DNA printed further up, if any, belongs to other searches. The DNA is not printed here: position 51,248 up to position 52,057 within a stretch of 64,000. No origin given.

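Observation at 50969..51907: Two-gene module: an unrecognisable small ORF followed by a DUF4065/Panacea-like protein, a candidate novel toxin-antitoxin pair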

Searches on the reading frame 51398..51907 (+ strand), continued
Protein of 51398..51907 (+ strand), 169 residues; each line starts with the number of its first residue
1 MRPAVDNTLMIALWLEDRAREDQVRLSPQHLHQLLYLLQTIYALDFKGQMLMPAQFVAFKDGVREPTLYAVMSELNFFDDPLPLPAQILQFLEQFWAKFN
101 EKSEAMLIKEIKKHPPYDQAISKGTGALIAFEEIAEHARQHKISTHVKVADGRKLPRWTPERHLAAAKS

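Call 98: search_protein_families(library=ncbifam, proteins=[P0007, P0008, P0009, P0012, P0016, P0017, P0018, P0022, P0010, P0015], max_evalue=0.1)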
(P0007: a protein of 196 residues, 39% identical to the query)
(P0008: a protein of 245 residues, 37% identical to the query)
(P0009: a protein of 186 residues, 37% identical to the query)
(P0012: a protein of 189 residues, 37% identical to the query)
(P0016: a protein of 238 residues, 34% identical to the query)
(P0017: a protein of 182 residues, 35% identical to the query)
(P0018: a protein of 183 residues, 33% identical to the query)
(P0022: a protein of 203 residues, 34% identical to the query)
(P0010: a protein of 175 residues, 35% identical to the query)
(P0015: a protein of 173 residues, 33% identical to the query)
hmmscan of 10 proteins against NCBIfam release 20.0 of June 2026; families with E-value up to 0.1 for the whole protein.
P0007 (196 aa): 0 families

P0008 (245 aa): 1 family
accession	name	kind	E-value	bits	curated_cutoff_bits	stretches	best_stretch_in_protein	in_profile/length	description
NF047745.1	SocA_antitoxin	equivalog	3.9e-06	26.7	190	1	11-74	6-68/176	type VI toxin-antitoxin system SocA family antitoxin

P0009 (186 aa): 1 family
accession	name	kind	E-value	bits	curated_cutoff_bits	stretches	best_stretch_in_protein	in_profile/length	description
NF047745.1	SocA_antitoxin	equivalog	7.1e-05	22.6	190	1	17-74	12-68/176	type VI toxin-antitoxin system SocA family antitoxin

P0012 (189 aa): 1 family
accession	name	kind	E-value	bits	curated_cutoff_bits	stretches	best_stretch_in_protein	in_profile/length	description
NF047745.1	SocA_antitoxin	equivalog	0.00063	19.5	190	1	12-75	6-68/176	type VI toxin-antitoxin system SocA family antitoxin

P0016 (238 aa): 1 family
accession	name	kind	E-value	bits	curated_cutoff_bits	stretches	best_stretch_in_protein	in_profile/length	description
NF047745.1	SocA_antitoxin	equivalog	0.0012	18.5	190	1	79-126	21-67/176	type VI toxin-antitoxin system SocA family antitoxin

P0017 (182 aa): 1 family
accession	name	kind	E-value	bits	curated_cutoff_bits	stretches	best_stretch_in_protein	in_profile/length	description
NF047745.1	SocA_antitoxin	equivalog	3e-06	27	190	1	12-73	6-66/176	type VI toxin-antitoxin system SocA family antitoxin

P0018 (183 aa): 1 family
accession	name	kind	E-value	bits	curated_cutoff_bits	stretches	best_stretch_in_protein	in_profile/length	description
NF047745.1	SocA_antitoxin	equivalog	0.00045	19.9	190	1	27-72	22-66/176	type VI toxin-antitoxin system SocA family antitoxin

P0022 (203 aa): 1 family
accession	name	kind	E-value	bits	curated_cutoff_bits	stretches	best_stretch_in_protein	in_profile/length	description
NF047745.1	SocA_antitoxin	equivalog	2.5e-07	30.6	190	1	17-75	11-68/176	type VI toxin-antitoxin system SocA family antitoxin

P0010 (175 aa): 1 family
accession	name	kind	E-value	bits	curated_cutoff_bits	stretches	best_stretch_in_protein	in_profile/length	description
NF047745.1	SocA_antitoxin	equivalog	0.00015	21.5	190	1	12-75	6-68/176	type VI toxin-antitoxin system SocA family antitoxin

P0015 (173 aa): 1 family
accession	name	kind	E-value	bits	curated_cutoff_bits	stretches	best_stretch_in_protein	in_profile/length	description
NF047745.1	SocA_antitoxin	equivalog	5.4e-09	36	190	1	11-86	6-81/176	type VI toxin-antitoxin system SocA family antitoxin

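Call 101: search_protein_families(library=pfam, proteins=[L024:4568-5065:+, L082:4575-5126:+, L046:2549-3043:+, L094:1929-3044:+, L094:3715-5010:+, L004:4525-5676:+, L002:3646-3951:+, L043:4653-6122:+, L056:3164-3856:-, L081:4543-5109:+], max_evalue=0.01)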
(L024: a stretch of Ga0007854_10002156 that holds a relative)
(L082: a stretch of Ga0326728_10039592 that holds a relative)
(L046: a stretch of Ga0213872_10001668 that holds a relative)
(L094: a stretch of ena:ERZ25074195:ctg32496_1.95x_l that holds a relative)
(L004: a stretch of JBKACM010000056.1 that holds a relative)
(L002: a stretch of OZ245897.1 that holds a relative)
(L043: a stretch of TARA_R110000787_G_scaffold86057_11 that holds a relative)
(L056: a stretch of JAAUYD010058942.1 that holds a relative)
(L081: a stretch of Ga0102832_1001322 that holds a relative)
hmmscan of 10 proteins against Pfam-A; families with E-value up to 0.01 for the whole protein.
L024:4568-5065:+ (165 aa): 0 families

L082:4575-5126:+ (183 aa): 1 family
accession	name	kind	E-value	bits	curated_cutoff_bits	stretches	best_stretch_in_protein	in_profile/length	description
PF07332.16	Phage_holin_3_6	-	0.0096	16.4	28.4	0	48-137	12-101/116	Putative Actinobacterial Holin-X, holin superfamily III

L046:2549-3043:+ (164 aa): 1 family
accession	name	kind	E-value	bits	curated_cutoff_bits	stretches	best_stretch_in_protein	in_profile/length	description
PF09335.16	VTT_dom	-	9.8e-05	23.3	33.9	1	82-145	10-71/123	VTT domain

L094:1929-3044:+ (371 aa): 1 family
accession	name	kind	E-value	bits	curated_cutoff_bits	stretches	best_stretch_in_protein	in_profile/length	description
PF01832.25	Glucosaminidase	-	9.1e-14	52.6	30.2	1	215-347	6-122/123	Mannosyl-glycoprotein endo-beta-N-acetylglucosaminidase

L094:3715-5010:+ (431 aa): 0 families

L004:4525-5676:+ (383 aa): 0 families

L002:3646-3951:+ (101 aa): 2 families
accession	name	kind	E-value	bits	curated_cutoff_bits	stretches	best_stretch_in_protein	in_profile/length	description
PF13442.11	Cytochrome_CBB3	-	0.0063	17.3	27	1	35-93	13-67/68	Cytochrome C oxidase, cbb3-type, subunit III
PF09699.15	Paired_CXXCH_1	-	0.0097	16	20.6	0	33-50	6-23/41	Doubled CXXCH motif (Paired_CXXCH_1)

L043:4653-6122:+ (489 aa): 2 families
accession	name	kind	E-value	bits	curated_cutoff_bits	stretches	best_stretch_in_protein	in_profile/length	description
PF16980.11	CitMHS_2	-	2.6e-194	646.4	25.7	1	48-489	3-448/448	Putative citrate transport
PF03600.22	CitMHS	-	1.2e-11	44.7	31.9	1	311-488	11-180/336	Citrate transporter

L056:3164-3856:- (230 aa): 3 families
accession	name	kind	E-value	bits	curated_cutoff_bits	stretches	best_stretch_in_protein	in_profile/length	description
PF06240.19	COXG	-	1.1e-41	142.3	22.2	1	16-155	1-139/140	Carbon monoxide dehydrogenase subunit G (CoxG)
PF10604.15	Polyketide_cyc2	-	6.8e-06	26.9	27.4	1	19-154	9-136/142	Polyketide cyclase / dehydrase and lipid transport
PF03364.25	Polyketide_cyc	-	8.4e-06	26.5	23.4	1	20-146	1-124/126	Polyketide cyclase / dehydrase and lipid transport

L081:4543-5109:+ (188 aa): 1 family
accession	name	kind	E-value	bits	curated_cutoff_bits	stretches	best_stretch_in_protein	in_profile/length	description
PF02643.20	DUF192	-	2.2e-33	114.7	27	1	77-180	1-95/96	Uncharacterized ACR, COG1430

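Call 103: find_related_loci(query=A5, collection=viral_contigs, flank=3000)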
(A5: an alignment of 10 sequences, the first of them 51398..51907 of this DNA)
Query A5 (169 aa) in viral_contigs; peptide patterns used: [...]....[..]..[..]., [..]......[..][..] (x = any residue, [..] = any of these).
21 stretches matched a pattern, but none encodes a relative of the query by tblastn (E <= 1e-3).

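Call 104: find_related_loci(query=A3, collection=viral_contigs, flank=3000)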
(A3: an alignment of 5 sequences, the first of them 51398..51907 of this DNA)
Query A3 (169 aa) in viral_contigs; peptide patterns used: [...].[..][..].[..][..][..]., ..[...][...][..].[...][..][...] (x = any residue, [..] = any of these).
44 stretches matched a pattern, but none encodes a relative of the query by tblastn (E <= 1e-3).
